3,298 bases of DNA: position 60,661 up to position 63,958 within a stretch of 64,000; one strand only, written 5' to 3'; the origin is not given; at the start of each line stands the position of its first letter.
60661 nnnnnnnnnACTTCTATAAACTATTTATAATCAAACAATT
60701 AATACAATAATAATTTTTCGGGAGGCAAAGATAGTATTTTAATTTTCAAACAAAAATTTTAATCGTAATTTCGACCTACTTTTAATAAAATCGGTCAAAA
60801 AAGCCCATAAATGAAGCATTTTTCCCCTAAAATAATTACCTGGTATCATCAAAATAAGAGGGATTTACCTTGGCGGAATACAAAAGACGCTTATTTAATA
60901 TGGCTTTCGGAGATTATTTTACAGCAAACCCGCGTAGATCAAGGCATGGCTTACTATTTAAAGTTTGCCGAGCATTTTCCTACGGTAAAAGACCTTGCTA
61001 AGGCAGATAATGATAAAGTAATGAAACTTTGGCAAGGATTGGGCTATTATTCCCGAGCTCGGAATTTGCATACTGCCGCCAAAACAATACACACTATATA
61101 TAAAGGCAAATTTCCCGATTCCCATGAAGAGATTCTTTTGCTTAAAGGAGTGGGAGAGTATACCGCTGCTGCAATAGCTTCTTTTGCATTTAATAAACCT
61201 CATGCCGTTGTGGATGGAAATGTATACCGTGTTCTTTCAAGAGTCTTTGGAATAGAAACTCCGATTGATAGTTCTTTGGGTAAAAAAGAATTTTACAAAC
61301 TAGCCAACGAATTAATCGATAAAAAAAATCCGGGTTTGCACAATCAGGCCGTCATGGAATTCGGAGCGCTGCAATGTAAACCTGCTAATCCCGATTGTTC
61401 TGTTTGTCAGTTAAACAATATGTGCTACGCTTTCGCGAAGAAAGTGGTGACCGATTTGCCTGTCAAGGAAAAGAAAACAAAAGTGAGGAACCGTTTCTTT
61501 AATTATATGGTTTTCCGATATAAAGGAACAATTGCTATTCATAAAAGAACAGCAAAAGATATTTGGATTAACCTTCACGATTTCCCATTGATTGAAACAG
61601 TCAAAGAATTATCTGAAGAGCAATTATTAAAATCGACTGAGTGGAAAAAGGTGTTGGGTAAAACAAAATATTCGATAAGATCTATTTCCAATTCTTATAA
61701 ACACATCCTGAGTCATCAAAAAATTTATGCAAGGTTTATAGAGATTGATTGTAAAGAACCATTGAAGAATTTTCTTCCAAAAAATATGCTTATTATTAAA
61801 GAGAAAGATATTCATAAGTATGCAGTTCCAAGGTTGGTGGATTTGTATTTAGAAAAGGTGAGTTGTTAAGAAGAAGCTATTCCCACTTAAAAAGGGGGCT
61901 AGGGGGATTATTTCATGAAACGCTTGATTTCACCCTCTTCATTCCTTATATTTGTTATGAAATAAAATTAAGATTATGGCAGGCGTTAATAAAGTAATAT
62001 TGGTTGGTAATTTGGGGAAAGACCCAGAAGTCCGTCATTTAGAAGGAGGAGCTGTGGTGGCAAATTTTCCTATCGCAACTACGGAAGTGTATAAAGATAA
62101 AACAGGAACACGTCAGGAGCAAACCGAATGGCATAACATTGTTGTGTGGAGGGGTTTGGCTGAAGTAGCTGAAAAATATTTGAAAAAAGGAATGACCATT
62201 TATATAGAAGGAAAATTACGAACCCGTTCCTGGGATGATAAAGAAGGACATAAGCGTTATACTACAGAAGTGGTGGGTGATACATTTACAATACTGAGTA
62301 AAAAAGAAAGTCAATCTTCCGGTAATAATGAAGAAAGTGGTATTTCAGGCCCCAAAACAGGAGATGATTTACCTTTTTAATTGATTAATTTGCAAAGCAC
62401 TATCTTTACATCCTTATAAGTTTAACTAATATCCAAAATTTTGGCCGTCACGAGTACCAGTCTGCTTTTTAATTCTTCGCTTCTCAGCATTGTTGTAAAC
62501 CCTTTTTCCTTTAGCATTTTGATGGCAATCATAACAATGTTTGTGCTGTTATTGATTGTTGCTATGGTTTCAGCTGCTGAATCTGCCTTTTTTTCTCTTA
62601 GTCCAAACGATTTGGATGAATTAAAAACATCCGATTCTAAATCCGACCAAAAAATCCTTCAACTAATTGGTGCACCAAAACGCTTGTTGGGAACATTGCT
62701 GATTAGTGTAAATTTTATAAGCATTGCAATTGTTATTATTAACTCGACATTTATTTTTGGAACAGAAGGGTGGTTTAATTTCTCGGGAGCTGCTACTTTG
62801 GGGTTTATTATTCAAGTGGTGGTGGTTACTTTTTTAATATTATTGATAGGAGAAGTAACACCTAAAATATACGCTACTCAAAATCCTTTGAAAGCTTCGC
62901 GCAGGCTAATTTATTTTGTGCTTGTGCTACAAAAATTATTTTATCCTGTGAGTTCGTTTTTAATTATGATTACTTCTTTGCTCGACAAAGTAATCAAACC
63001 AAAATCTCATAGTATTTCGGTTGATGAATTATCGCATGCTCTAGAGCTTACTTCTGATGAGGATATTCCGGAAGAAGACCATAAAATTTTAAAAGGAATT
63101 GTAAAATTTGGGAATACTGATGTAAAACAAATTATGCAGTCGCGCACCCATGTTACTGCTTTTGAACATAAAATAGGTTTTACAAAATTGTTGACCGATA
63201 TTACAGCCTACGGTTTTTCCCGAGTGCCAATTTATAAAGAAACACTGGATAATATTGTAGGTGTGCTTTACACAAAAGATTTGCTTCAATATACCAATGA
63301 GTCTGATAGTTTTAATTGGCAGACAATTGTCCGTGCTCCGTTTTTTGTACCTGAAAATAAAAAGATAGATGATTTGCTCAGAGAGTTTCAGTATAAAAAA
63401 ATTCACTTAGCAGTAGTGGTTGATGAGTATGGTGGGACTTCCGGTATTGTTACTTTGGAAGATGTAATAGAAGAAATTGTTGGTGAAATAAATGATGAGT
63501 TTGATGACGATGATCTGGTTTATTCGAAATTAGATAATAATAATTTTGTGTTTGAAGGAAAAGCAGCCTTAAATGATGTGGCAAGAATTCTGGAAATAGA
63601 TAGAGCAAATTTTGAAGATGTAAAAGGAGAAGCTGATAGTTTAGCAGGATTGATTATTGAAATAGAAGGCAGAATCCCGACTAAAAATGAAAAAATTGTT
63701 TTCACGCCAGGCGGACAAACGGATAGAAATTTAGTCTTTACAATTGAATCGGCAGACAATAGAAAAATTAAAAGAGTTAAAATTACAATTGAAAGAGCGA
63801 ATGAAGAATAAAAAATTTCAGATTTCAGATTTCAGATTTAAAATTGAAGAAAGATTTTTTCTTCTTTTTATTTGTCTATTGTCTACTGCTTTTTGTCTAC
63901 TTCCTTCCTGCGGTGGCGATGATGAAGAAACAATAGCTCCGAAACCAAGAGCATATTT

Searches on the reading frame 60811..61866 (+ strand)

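Call 55: search_protein_families(library=pfam, proteins=[window:60811-61866:+], max_evalue=0.00001)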
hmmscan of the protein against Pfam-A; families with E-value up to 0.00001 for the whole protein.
window:60811-61866:+ (352 aa): 3 families
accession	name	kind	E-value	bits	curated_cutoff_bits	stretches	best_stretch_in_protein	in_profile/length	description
PF00730.31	HhH-GPD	-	6e-22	78.5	26.2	1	33-153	2-94/108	HhH-GPD superfamily base excision DNA repair protein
PF14815.12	NUDIX_4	-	1.8e-14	53.9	35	1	232-348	2-112/113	NUDIX domain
PF00633.29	HHH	-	5.1e-08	32.8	24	1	97-125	2-30/30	Helix-hairpin-helix motif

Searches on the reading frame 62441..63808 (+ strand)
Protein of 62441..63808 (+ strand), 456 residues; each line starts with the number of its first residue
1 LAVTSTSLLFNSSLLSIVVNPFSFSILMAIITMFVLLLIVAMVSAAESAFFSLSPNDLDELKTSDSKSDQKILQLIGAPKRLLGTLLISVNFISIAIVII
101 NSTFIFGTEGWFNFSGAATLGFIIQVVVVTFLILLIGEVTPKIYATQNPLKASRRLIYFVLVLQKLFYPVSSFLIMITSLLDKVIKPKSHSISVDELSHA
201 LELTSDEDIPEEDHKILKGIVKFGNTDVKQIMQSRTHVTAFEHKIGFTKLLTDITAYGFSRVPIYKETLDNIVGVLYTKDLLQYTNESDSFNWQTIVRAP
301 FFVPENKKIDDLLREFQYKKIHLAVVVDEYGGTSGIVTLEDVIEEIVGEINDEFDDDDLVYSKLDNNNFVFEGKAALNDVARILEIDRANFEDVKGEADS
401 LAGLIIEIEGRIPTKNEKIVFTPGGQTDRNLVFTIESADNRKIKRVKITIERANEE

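Call 55: search_protein_families(library=pfam, proteins=[window:62441-63808:+], max_evalue=0.00001)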
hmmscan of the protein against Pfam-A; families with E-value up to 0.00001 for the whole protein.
window:62441-63808:+ (456 aa): 3 families
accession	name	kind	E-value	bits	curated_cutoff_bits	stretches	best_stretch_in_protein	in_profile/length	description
PF01595.25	CNNM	-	2.7e-33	115.6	28.4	1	32-212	2-179/181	Cyclin M transmembrane N-terminal domain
PF03471.22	CorC_HlyC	-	1.7e-15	57.2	27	1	363-451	2-80/81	Transporter associated domain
PF00571.33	CBS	-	2.4e-12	47.4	24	1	298-347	7-56/57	CBS domain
